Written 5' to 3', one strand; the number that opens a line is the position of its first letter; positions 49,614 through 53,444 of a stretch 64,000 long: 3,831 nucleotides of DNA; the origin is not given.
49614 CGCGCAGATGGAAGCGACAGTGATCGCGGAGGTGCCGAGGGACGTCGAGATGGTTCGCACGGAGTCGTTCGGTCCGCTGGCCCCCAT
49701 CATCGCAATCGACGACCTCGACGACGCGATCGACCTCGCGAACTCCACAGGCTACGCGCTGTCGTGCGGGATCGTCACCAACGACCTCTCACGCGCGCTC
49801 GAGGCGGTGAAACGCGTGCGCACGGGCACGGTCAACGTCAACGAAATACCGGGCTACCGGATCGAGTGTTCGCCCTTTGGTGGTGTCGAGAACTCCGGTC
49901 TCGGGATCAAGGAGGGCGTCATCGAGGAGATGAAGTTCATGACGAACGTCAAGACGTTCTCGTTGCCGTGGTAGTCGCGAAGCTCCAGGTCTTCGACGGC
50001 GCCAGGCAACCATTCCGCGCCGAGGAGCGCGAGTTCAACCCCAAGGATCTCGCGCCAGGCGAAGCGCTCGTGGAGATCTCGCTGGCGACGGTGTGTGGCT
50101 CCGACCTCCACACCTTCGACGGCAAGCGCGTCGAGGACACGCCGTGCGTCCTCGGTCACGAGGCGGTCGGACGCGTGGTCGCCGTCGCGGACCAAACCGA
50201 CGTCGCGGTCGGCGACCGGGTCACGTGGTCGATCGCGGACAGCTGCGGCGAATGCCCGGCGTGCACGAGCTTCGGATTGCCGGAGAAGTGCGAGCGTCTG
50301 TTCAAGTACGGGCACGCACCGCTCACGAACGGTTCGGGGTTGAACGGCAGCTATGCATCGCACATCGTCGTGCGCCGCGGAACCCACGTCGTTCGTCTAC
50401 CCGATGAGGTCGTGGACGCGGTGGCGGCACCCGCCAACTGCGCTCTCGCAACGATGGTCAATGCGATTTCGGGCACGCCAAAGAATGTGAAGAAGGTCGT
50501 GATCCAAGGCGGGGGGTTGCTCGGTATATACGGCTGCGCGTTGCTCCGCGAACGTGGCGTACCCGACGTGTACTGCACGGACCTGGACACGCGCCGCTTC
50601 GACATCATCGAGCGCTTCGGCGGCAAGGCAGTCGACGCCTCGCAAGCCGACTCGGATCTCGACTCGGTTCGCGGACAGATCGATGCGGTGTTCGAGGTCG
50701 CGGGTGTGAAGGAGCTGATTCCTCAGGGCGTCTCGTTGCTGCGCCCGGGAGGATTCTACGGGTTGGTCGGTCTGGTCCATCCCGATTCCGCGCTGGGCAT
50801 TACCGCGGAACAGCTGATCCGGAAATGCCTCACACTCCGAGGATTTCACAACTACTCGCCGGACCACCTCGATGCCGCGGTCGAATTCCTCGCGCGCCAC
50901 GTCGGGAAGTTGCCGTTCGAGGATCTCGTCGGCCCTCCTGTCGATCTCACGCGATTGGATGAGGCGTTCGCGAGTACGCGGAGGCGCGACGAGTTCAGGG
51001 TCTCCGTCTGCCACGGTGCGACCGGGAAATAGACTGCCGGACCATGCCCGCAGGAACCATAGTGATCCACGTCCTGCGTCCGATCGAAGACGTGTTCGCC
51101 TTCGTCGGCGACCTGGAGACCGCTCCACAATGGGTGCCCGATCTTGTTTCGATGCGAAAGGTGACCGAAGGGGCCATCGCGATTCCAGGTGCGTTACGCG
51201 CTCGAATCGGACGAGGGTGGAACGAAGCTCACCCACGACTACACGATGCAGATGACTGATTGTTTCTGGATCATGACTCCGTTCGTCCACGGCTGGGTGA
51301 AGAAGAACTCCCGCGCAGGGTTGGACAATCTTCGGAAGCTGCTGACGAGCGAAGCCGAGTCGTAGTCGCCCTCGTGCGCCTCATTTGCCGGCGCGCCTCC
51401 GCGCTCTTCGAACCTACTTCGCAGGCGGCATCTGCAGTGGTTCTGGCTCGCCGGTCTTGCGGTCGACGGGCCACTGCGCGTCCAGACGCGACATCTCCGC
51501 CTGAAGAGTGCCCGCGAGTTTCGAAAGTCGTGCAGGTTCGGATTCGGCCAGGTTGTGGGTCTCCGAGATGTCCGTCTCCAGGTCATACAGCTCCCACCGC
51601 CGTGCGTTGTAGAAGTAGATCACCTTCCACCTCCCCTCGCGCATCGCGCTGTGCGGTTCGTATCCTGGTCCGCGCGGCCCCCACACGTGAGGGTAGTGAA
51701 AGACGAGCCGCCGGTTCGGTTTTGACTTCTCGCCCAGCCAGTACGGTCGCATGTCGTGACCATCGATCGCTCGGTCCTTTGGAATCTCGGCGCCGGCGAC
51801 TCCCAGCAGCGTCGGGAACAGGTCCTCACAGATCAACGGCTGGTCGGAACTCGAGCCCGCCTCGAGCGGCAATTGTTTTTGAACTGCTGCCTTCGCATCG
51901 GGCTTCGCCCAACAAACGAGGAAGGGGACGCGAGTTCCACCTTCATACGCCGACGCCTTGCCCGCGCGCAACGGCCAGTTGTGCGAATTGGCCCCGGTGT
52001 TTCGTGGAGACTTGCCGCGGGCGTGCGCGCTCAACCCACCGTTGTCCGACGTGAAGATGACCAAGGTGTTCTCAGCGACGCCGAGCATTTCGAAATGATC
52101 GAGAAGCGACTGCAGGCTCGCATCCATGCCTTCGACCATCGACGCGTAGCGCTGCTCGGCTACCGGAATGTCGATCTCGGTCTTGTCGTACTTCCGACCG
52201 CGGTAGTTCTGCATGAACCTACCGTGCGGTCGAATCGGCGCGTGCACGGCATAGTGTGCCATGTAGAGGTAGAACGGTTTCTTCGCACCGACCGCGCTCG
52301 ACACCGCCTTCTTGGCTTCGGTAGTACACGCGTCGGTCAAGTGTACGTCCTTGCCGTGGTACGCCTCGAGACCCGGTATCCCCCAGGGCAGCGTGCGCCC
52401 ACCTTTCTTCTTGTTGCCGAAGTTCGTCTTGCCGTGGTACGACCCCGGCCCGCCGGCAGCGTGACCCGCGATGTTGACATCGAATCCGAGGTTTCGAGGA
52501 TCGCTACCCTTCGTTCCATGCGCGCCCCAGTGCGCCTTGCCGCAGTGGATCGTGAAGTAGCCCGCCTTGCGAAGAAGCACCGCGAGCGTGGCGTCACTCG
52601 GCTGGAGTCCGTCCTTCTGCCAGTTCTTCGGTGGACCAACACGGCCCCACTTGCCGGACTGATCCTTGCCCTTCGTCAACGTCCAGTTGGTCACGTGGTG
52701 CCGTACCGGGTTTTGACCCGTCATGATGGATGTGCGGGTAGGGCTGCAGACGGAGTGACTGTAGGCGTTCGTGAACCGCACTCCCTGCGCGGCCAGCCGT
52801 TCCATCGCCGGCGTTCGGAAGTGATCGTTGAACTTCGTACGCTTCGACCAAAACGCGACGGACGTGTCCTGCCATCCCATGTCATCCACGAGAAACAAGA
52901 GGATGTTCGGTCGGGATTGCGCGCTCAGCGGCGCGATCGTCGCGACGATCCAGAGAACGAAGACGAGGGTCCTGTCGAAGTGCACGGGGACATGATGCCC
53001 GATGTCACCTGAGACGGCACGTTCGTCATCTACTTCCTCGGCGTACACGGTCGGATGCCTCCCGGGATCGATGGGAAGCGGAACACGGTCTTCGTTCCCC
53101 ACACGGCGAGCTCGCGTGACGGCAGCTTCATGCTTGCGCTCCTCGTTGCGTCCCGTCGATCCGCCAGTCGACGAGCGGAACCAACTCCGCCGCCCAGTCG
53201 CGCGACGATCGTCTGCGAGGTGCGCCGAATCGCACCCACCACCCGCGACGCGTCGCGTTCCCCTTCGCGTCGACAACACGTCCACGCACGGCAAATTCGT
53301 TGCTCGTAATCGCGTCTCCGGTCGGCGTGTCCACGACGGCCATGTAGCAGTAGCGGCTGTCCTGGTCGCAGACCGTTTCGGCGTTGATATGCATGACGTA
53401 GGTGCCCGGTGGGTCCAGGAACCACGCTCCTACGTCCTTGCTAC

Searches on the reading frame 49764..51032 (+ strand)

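Call 72: search_protein_families(library=pfam, proteins=[window:49764-51032:+], max_evalue=0.0001)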
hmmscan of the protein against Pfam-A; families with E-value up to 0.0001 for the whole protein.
window:49764-51032:+ (422 aa): 3 families
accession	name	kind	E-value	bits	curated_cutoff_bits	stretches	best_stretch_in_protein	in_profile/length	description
PF08240.17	ADH_N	-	2.4e-21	76.4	23.5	1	98-214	2-104/104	Alcohol dehydrogenase GroES-like domain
PF16912.11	Glu_dehyd_C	-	1.4e-13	51.3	34.9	1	242-405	31-201/211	Glucose dehydrogenase C-terminus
PF00107.32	ADH_zinc_N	-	7.1e-13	49.1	31.8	1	253-377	2-128/129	Zinc-binding dehydrogenase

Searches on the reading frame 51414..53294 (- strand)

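Call 72: search_protein_families(library=pfam, proteins=[window:51414-53294:-], max_evalue=0.0001)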
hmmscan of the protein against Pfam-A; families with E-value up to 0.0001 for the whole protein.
window:51414-53294:- (626 aa): 3 families
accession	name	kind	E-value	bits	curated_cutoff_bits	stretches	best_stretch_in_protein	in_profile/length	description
PF00884.28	Sulfatase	-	1.1e-42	146.8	25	1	129-502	1-301/301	Sulfatase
PF16347.10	SGSH_C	-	1e-13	52.2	29.3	1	450-605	12-152/154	N-sulphoglucosamine sulphohydrolase, C-terminal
PF01663.27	Phosphodiest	-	5.2e-10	39.9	23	1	159-424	18-225/342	Type I phosphodiesterase / nucleotide pyrophosphatase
